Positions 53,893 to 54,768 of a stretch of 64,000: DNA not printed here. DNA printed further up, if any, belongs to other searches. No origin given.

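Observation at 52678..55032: Tandem array of three DNase paralogues without any adjacent immunity gene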

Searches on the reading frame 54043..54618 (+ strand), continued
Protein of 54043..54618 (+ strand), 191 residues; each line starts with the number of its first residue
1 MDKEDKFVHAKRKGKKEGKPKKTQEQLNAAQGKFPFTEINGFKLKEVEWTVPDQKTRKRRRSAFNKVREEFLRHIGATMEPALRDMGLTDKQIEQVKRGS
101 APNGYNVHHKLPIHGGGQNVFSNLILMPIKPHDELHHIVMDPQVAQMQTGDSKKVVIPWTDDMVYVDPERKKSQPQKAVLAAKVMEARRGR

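Call 28: fold_search(model_id=the predicted structure, library=pdb)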
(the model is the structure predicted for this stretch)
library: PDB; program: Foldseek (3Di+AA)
matches with E <= 10: 133; with E <= 0.001: 0
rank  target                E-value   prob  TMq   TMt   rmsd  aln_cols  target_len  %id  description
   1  9sjm_A                3.6e-02  0.87  0.19  0.11   7.1        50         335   30  Type I-F_HNH variant Cascade target-free RNP, HNH domain in inwards position (released 2026-02-04)
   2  8ydb_J                4.1e-02  0.33  0.22  0.13  16.2       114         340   18  Type I-FHNH Cascade-dsDNA intermediate complex (released 2024-07-31)
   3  9siu_A                7.6e-02  0.75  0.18  0.11   5.1        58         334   28  Type I-F_HNH variant Cascade bound to dsDNA, HNH domain in outwards position (released 2026-02-18)
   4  8w1p_G                1.2e-01  0.63  0.18  0.10   7.1        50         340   26  Structure of Selenomonas sp. Cascade (SsCascade) (released 2024-08-07)
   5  4h9d_B                1.5e-01  0.82  0.30  0.60   7.1        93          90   11  Crystal Structure of Mn-dependent Gme HNH nicking endonuclease from Geobacter metallireducens GS-15, Northeast Structu (released 2012-10-10)
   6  9sit_A                1.6e-01  0.63  0.19  0.11   7.0        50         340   30  Type I-F_HNH variant Cascade bound to dsDNA, HNH domain in inwards position (released 2026-02-18)
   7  9t38_D                2.0e-01  0.54  0.25  0.38   6.6       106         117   18  Rhs2-CT endonuclease toxin in complex with cognate immunity protein RhsI2 and EF-Tu (released 2025-12-24)
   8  4h9d_A                2.1e-01  0.66  0.28  0.52   7.0        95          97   12  Crystal Structure of Mn-dependent Gme HNH nicking endonuclease from Geobacter metallireducens GS-15, Northeast Structu (released 2012-10-10)
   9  9sjo_A                2.1e-01  0.51  0.18  0.12   7.1        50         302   26  Type I-F_HNH variant Cascade target-free RNP, HNH domain in middle position (released 2026-02-04)
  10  9t38_A                2.3e-01  0.54  0.20  0.30   5.5        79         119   22  Rhs2-CT endonuclease toxin in complex with cognate immunity protein RhsI2 and EF-Tu (released 2025-12-24)
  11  8zdy_G                2.6e-01  0.44  0.19  0.11   7.1        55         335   25  Cryo-EM structure of Cas8-HNH system at target free state (released 2024-10-02)
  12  9shx_A                3.2e-01  0.47  0.19  0.11   7.1        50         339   30  Type I-F_HNH variant Cascade bound to dsDNA, HNH domain in middle position (released 2026-02-04)
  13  8z0l_F                4.5e-01  0.09  0.19  0.12  13.7       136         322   15  Cryo-EM structure of Cas8-HNH system at partial R-loop state (released 2024-10-02)
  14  8r54_A                6.3e-01  0.10  0.22  0.03  13.1       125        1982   13  Mouse teneurin-3 non-compact subunit - A0B0 isoform (released 2024-05-08)
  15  8cm0_AAA              8.3e-01  0.38  0.29  0.44   5.5       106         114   16  Rhs2-CT endonuclease toxin in complex with cognate immunity protein RhsI2 (released 2024-08-28)
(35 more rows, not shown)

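Call 29: search_protein_families(library=pfam, proteins=[L009:13804-15075:+, L022:9781-10914:-, L022:11298-12707:-, L036:4584-5657:-, L036:2868-3851:-, L047:3453-4547:+, L047:9159-10829:+, L050:8263-9525:-, L029:4651-5646:-, L034:5013-5855:+], max_evalue=0.01)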
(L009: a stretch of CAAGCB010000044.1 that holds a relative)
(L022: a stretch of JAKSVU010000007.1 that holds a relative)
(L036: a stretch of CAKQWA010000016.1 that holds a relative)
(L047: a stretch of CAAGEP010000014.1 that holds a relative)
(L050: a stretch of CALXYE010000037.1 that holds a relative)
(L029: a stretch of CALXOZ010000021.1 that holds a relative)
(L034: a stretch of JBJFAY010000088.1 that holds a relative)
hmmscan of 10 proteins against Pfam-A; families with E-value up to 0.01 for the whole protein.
L009:13804-15075:+ (423 aa): 2 families
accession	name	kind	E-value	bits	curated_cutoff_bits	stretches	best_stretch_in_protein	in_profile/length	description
PF00962.28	A_deaminase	-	3.5e-73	247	27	1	11-355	1-329/330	Adenosine deaminase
PF01979.26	Amidohydro_1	-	0.0058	16.4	25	0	156-301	79-250/345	Amidohydrolase family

L022:9781-10914:- (377 aa): 1 family
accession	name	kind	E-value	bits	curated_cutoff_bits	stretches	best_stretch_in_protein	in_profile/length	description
PF20573.4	DUF6782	-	1.9e-38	132.5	27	1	50-260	16-227/241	Putative metallopeptidase family (DUF6782)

L022:11298-12707:- (469 aa): 0 families

L036:4584-5657:- (357 aa): 1 family
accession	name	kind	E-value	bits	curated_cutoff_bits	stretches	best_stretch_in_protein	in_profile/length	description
PF20573.4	DUF6782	-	4.2e-37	128.1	27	1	50-253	11-211/241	Putative metallopeptidase family (DUF6782)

L036:2868-3851:- (327 aa): 1 family
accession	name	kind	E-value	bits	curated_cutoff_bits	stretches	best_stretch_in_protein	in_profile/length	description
PF20573.4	DUF6782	-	2.4e-41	142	27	1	22-243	14-240/241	Putative metallopeptidase family (DUF6782)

L047:3453-4547:+ (364 aa): 1 family
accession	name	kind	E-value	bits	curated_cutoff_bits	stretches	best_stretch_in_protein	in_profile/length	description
PF00882.24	Zn_dep_PLPC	-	2e-10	41.3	26.8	1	6-156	1-128/167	Zinc dependent phospholipase C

L047:9159-10829:+ (556 aa): 4 families
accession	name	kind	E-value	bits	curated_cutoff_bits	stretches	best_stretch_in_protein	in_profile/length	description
PF12706.13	Lactamase_B_2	-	6.8e-12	45.8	27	1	67-208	33-163/200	Beta-lactamase superfamily domain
PF07521.17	RMMBL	-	7.4e-07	29.5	21.6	1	407-459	9-58/63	Zn-dependent metallo-hydrolase RNA specificity domain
PF00753.33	Lactamase_B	-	1.2e-05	25.8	22.7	1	67-124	46-97/196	Metallo-beta-lactamase superfamily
PF22505.1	RNase_J_b_CASP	-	3.6e-05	24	27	1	240-353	4-101/126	Ribonuclease J, beta-CASP domain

L050:8263-9525:- (420 aa): 1 family
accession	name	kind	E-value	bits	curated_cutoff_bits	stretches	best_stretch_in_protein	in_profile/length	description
PF20573.4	DUF6782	-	6.8e-33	114.4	27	1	10-215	11-223/241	Putative metallopeptidase family (DUF6782)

L029:4651-5646:- (331 aa): 0 families

L034:5013-5855:+ (280 aa): 2 families
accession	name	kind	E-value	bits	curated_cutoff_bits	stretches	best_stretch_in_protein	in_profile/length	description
PF08543.17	Phos_pyr_kin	-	5.8e-15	55.8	27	1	73-245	60-229/246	Phosphomethylpyrimidine kinase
PF00294.29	PfkB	-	2.7e-13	50.4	25.8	1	120-255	165-297/302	pfkB family carbohydrate kinase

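Call 39: search_protein_families(library=pfam, proteins=[L061:5069-7336:+, L061:7362-8507:+, L061:4620-5126:+, L061:9076-9738:+, L061:9764-11284:+, L062:324-1565:+, L062:5476-7545:+, L057:6248-7078:-, L057:7842-8630:+, L060:10969-14640:-], max_evalue=0.001)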
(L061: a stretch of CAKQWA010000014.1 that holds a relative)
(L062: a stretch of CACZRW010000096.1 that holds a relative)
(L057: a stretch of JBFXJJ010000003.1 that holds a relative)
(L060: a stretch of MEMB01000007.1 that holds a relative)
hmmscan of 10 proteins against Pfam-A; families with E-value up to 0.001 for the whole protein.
L061:5069-7336:+ (755 aa): 3 families
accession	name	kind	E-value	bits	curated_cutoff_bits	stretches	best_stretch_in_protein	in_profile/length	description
PF02534.20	T4SS-DNA_transf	-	7.1e-58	197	20.1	2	405-686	195-456/468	Type IV secretory system Conjugative DNA transfer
PF12696.13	TraG-D_C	-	1.2e-20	74.1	22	1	528-652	1-125/126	TraM recognition site of TraD and TraG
PF10412.15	TrwB_AAD_bind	-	4.8e-18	65.7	20.5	1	461-661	192-376/387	Type IV secretion-system coupling protein DNA-binding domain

L061:7362-8507:+ (381 aa): 0 families

L061:4620-5126:+ (168 aa): 0 families

L061:9076-9738:+ (220 aa): 1 family
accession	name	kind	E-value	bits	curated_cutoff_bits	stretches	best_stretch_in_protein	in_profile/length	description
PF01865.21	PhoU_div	-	2.1e-24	86.6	24.4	1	23-216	13-213/214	Protein of unknown function DUF47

L061:9764-11284:+ (506 aa): 1 family
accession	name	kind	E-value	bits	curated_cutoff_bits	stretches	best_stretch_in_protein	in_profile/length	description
PF01384.25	PHO4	-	1.4e-56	192.4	33.7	2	20-332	2-349/350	Phosphate transporter family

L062:324-1565:+ (413 aa): 0 families

L062:5476-7545:+ (689 aa): 6 families
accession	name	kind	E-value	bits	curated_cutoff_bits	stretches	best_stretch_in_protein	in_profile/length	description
PF17757.6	UvrB_inter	-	1.5e-32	112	22.9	1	187-276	2-91/91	UvrB interaction domain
PF00271.37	Helicase_C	-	5.1e-21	75.4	23.5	1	466-572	10-109/110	Helicase conserved C-terminal domain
PF12344.14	UvrB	-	5.4e-21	74.6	27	1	579-620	1-42/43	Ultra-violet resistance protein B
PF04851.21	ResIII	-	4.8e-12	46.5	22.5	1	40-113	4-82/164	Type III restriction enzyme, res subunit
PF02151.25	UVR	-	1.9e-11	43.8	21.5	1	652-683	4-35/36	UvrB/uvrC motif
PF00270.35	DEAD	-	1.5e-06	28.5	26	1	44-112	4-73/167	DEAD/DEAH box helicase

L057:6248-7078:- (276 aa): 2 families
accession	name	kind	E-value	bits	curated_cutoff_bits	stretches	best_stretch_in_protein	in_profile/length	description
PF02348.25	CTP_transf_3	-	2.1e-42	145.8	22.6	1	34-246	1-217/217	Cytidylyltransferase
PF12804.13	NTP_transf_3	-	6.3e-10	39.9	27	1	48-163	15-127/160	MobA-like NTP transferase domain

L057:7842-8630:+ (262 aa): 0 families

L060:10969-14640:- (1223 aa): 0 families

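Call 41: search_dna_similar(query=window:54043-54618:+, collection=plasmids, mode=protein, max_evalue=0.001, max_rows=30)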
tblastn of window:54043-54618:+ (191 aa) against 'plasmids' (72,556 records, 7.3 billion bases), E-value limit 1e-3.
Records with a match: 447; places in all: 447; records where one place covers at least 80% of the query: 0.
Best place of each record, by identity: <60% 447.
By first word of the organism name: Enterobacter 253; Salmonella 59; Klebsiella 36; Escherichia 34; Citrobacter 31; Leclercia 9; Cytobacillus 5; Raoultella 4; Serratia 4; Cronobacter 2; and 9 more.
By predicted mobility (MOB-suite, as given by PLSDB): conjugative 434; non-mobilizable 12; mobilizable 1.
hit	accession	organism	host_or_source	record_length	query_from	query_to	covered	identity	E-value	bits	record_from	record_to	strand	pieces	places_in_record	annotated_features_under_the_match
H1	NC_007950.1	Polaromonas sp. JS666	-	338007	39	170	69%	32.9%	5e-12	71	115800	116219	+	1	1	HNH endonuclease signature motif containing protein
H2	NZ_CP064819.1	Bacillus subtilis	Solanum lycopersicum,tissue sample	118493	39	165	66%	34.1%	2e-12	72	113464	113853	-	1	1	T7SS effector LXG polymorphic toxin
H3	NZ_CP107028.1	Cytobacillus firmus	whole organism,soil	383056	39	166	67%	32.4%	1e-9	64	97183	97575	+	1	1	T7SS effector LXG polymorphic toxin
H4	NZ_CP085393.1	Cytobacillus oceanisediminis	single cell,soil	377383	39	165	66%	32.6%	1e-9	64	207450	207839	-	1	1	HNH endonuclease signature motif containing protein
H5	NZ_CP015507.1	Cytobacillus oceanisediminis 2691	seawater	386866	39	165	66%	32.6%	1e-9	64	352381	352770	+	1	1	HNH endonuclease signature motif containing protein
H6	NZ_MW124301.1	Listeria seeligeri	-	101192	38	165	67%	32.1%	1e-10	67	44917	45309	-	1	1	pre-toxin TG domain-containing protein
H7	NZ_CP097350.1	Cytobacillus pseudoceanisediminis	cell culture,hot underground spring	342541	39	165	66%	31.9%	3e-9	63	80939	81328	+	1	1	HNH endonuclease signature motif containing protein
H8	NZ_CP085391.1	Cytobacillus firmus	single cell,soil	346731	39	165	66%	31.1%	1e-8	61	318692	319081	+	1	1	HNH endonuclease signature motif containing protein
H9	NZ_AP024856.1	Photobacterium toruni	-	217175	40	159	63%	30.8%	2e-9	63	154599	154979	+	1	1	HNH endonuclease signature motif containing protein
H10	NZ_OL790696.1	Escherichia coli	-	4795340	61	159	52%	34.7%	7e-7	56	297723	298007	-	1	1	none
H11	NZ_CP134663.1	Escherichia coli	Larus michahellis,bacteria,cloaca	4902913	61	159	52%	34.7%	7e-7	56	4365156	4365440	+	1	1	none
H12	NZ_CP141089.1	Escherichia coli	Homo sapiens,Infected Human Urine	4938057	61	159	52%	34.7%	7e-7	56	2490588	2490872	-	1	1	none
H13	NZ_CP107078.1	Kosakonia cowanii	pure culture,soil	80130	23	165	75%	23.7%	5e-5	50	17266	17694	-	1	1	HNH endonuclease signature motif containing protein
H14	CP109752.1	Enterobacter hormaechei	whole organism,Sink Area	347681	23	165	75%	23.7%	5e-5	50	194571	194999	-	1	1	HNH endonuclease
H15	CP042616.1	Escherichia coli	Sus scrofa domesticus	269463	23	165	75%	23.7%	6e-5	50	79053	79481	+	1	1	none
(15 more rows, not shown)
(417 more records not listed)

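Call 42: find_homologous_proteins(query=L061:5069-7336:+, max_evalue=1e-30)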
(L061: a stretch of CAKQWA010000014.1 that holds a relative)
Query L061:5069-7336:+ (755 aa): 1856 proteins with E <= 1e-30 among 8000 candidates; the best 120 are listed.
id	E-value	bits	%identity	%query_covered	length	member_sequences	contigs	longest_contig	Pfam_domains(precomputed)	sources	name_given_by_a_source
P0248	0.0e+0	1738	100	100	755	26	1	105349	PF10412.16,PF02534.21,PF12696.14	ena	-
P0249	0.0e+0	1404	83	95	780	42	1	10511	PF10412.16,PF02534.21,PF12696.14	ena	-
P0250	0.0e+0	1391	82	94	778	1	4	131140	PF10412.16,PF02534.21,PF12696.14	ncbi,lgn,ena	-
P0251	0.0e+0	1390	82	94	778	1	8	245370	PF10412.16,PF02534.21,PF12696.14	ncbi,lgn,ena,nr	ncbi:MAG TPA: hypothetical protein DD624_07730 [Alphaproteobacteria bacterium]|nr:hypothetical prote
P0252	0.0e+0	1390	80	97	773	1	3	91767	PF10412.16,PF02534.21,PF12696.14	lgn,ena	-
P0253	0.0e+0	1390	82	94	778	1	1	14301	PF10412.16,PF02534.21,PF12696.14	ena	-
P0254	0.0e+0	1390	80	97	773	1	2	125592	PF10412.16,PF02534.21,PF12696.14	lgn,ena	-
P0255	0.0e+0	1389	80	97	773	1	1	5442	PF10412.16,PF02534.21,PF12696.14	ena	-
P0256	0.0e+0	1388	80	97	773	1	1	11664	PF10412.16,PF02534.21,PF12696.14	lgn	-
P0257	0.0e+0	1387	82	94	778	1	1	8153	PF10412.16,PF02534.21,PF12696.14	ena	-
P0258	0.0e+0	1386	80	97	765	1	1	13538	PF10412.16,PF02534.21,PF12696.14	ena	-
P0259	0.0e+0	1386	80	97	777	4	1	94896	PF10412.16,PF02534.21,PF12696.14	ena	-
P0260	0.0e+0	1385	81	97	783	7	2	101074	PF10412.16,PF02534.21,PF12696.14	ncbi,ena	-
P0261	0.0e+0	1384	80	97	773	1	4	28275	PF10412.16,PF02534.21,PF12696.14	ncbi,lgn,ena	-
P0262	0.0e+0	1384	80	97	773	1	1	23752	PF10412.16,PF02534.21,PF12696.14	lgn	-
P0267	0.0e+0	1382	80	97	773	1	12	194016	PF10412.16,PF02534.21,PF12696.14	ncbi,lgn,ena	-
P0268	0.0e+0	1381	76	99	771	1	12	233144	PF10412.16,PF02534.21,PF12696.14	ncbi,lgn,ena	-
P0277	0.0e+0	1373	79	99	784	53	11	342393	PF10412.16,PF02534.21,PF12696.14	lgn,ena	-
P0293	0.0e+0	1194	69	98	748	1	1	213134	PF10412.16,PF02534.21,PF12696.14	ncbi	ncbi:MAG: type IV secretory system conjugative DNA transfer family protein [Alphaproteobacteria bact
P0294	0.0e+0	1186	68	96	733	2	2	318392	PF10412.16,PF02534.21,PF12696.14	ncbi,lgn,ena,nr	ncbi:MAG: type IV secretory system conjugative DNA transfer family protein [Alphaproteobacteria bact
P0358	0.0e+0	1099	65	94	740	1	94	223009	PF10412.16,PF02534.21,PF12696.14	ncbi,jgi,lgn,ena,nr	ncbi:MAG: hypothetical protein BHW57_07650 [Azospirillum sp. 47_25]|nr:MAG: hypothetical protein BHW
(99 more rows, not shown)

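Call 43: find_encoding_contigs(protein=P0277, flank=10000, max_places=4)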
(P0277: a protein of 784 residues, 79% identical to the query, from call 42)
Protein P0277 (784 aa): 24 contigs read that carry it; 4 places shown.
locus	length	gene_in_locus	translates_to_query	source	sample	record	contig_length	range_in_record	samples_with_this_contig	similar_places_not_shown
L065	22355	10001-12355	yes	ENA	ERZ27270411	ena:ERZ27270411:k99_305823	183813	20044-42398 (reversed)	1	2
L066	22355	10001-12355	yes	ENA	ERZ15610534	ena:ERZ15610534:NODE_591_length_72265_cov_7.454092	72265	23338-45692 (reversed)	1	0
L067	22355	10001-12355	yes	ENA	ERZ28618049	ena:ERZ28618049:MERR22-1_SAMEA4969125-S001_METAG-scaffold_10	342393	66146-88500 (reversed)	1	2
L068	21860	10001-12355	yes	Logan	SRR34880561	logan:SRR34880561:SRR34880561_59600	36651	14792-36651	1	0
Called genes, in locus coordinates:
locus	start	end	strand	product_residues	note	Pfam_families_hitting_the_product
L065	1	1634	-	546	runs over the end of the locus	PF28479:At4g13230 (weak)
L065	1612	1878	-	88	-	-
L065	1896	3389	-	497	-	-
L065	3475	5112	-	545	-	PF04610:TrbL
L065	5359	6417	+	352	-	-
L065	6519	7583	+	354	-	-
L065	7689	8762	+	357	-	-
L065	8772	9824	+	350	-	-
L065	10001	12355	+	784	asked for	PF02534:T4SS-DNA_transf, PF10412:TrwB_AAD_bind, PF12696:TraG-D_C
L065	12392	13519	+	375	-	-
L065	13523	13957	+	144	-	-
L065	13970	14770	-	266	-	PF06691:DUF1189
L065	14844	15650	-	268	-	PF06691:DUF1189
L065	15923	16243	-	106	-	PF13561:adh_short_C2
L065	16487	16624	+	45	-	PF12833:HTH_18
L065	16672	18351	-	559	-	PF13600:DUF4140, PF13598:DUF4139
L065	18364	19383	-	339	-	PF00497:SBP_bac_3 (weak)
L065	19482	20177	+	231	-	PF05494:MlaC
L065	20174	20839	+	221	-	-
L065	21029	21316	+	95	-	PF00166:Cpn10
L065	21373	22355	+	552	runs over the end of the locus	-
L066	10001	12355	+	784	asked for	PF02534:T4SS-DNA_transf, PF10412:TrwB_AAD_bind, PF12696:TraG-D_C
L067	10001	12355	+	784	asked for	PF02534:T4SS-DNA_transf, PF10412:TrwB_AAD_bind, PF12696:TraG-D_C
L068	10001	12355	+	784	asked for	PF02534:T4SS-DNA_transf, PF10412:TrwB_AAD_bind, PF12696:TraG-D_C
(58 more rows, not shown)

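Call 44: find_encoding_contigs(protein=P0358, flank=10000, max_places=3)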
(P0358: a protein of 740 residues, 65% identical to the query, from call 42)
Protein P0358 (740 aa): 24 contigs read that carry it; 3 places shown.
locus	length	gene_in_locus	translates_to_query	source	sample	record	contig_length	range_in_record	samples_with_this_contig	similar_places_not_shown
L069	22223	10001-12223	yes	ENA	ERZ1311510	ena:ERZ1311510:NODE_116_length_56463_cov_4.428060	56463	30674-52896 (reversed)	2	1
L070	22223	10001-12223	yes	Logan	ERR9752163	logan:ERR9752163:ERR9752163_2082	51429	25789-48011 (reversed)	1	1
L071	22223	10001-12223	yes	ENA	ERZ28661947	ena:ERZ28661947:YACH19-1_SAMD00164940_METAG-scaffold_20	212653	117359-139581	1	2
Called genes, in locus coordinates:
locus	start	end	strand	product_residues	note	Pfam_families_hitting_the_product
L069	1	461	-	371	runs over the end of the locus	PF00990:GGDEF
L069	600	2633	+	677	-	PF00069:Pkinase (faint)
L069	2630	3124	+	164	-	-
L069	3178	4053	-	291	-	PF04542:Sigma70_r2, PF04545:Sigma70_r4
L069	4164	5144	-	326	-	PF01479:S4, PF00849:PseudoU_synth_2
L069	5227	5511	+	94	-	PF20082:DUF6476 (weak)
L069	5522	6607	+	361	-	-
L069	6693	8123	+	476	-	-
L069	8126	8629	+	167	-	-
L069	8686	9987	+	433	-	-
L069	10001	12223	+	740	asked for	PF02534:T4SS-DNA_transf, PF10412:TrwB_AAD_bind, PF12696:TraG-D_C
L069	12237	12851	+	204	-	-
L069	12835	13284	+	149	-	-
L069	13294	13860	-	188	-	PF13392:HNH_3 (weak)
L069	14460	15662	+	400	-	PF00768:Peptidase_S11, PF13354:Beta-lactamase2, PF05036:SPOR (weak)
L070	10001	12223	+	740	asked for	PF02534:T4SS-DNA_transf, PF10412:TrwB_AAD_bind, PF12696:TraG-D_C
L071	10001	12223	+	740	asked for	PF02534:T4SS-DNA_transf, PF10412:TrwB_AAD_bind, PF12696:TraG-D_C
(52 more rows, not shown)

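Call 45: find_encoding_contigs(protein=P0267, flank=4000, max_places=10)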
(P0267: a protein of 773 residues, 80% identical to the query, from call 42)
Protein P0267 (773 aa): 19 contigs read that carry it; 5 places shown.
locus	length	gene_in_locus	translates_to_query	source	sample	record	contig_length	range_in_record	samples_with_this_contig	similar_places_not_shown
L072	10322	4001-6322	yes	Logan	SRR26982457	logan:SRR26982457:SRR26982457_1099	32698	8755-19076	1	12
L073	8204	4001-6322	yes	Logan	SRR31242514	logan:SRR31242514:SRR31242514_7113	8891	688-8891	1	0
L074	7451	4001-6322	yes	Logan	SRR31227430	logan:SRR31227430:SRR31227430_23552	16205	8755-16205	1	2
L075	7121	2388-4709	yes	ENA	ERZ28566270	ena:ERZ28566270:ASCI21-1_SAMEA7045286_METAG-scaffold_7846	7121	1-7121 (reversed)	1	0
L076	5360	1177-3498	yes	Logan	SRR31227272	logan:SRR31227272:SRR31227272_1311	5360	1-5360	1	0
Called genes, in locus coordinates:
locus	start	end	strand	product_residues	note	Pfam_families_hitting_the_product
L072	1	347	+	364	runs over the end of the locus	-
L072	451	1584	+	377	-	-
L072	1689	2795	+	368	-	-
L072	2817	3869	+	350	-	-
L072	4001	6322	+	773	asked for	PF02534:T4SS-DNA_transf, PF10412:TrwB_AAD_bind, PF12696:TraG-D_C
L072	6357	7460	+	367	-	-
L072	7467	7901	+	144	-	-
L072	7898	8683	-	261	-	PF06691:DUF1189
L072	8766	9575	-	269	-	PF06691:DUF1189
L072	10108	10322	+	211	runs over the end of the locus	PF01613:Flavin_Reduct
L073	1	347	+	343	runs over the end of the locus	?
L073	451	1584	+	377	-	-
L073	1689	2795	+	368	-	-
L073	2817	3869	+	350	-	-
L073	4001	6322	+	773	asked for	PF02534:T4SS-DNA_transf, PF10412:TrwB_AAD_bind, PF12696:TraG-D_C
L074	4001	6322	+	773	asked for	PF02534:T4SS-DNA_transf, PF10412:TrwB_AAD_bind, PF12696:TraG-D_C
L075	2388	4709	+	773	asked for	PF02534:T4SS-DNA_transf, PF10412:TrwB_AAD_bind, PF12696:TraG-D_C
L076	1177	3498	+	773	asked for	PF02534:T4SS-DNA_transf, PF10412:TrwB_AAD_bind, PF12696:TraG-D_C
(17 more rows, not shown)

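Call 46: find_encoding_contigs(protein=P0251, flank=4000, max_places=10)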
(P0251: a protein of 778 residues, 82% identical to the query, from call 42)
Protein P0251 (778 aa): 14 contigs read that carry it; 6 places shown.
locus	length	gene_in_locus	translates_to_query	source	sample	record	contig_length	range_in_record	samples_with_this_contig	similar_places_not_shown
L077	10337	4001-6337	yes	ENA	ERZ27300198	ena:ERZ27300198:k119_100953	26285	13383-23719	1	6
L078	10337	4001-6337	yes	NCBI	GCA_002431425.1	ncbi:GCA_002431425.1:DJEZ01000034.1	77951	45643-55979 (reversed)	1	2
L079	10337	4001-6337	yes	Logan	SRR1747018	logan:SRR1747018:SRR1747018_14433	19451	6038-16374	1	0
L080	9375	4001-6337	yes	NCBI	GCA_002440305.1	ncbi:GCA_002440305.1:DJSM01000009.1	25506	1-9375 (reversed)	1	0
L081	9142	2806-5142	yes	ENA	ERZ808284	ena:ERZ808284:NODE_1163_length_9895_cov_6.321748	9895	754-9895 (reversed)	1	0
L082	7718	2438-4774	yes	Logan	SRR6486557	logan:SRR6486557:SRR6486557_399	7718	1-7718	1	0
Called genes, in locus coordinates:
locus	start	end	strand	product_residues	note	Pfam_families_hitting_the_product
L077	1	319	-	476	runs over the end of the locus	PF00270:DEAD, PF04851:ResIII, PF00271:Helicase_C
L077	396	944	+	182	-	PF00857:Isochorismatase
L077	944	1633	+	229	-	PF12697:Abhydrolase_6, PF12146:Hydrolase_4 (weak), PF00561:Abhydrolase_1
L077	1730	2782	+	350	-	-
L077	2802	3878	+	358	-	-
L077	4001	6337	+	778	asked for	PF02534:T4SS-DNA_transf, PF10412:TrwB_AAD_bind, PF12696:TraG-D_C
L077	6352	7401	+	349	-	-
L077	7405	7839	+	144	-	-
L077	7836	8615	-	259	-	PF06691:DUF1189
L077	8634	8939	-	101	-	PF18910:DUF5665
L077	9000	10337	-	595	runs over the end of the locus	PF00664:ABC_membrane, PF00005:ABC_tran, PF02463:SMC_N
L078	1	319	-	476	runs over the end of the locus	PF00270:DEAD, PF04851:ResIII, PF00271:Helicase_C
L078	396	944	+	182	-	PF00857:Isochorismatase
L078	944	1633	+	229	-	PF00561:Abhydrolase_1, PF12697:Abhydrolase_6, PF12146:Hydrolase_4 (weak)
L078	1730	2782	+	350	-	-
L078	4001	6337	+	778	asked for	PF02534:T4SS-DNA_transf, PF10412:TrwB_AAD_bind, PF12696:TraG-D_C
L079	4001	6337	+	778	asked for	PF02534:T4SS-DNA_transf, PF10412:TrwB_AAD_bind, PF12696:TraG-D_C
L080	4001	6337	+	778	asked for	PF02534:T4SS-DNA_transf, PF10412:TrwB_AAD_bind, PF12696:TraG-D_C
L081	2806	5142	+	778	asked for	PF02534:T4SS-DNA_transf, PF10412:TrwB_AAD_bind, PF12696:TraG-D_C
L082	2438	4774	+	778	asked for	PF02534:T4SS-DNA_transf, PF10412:TrwB_AAD_bind, PF12696:TraG-D_C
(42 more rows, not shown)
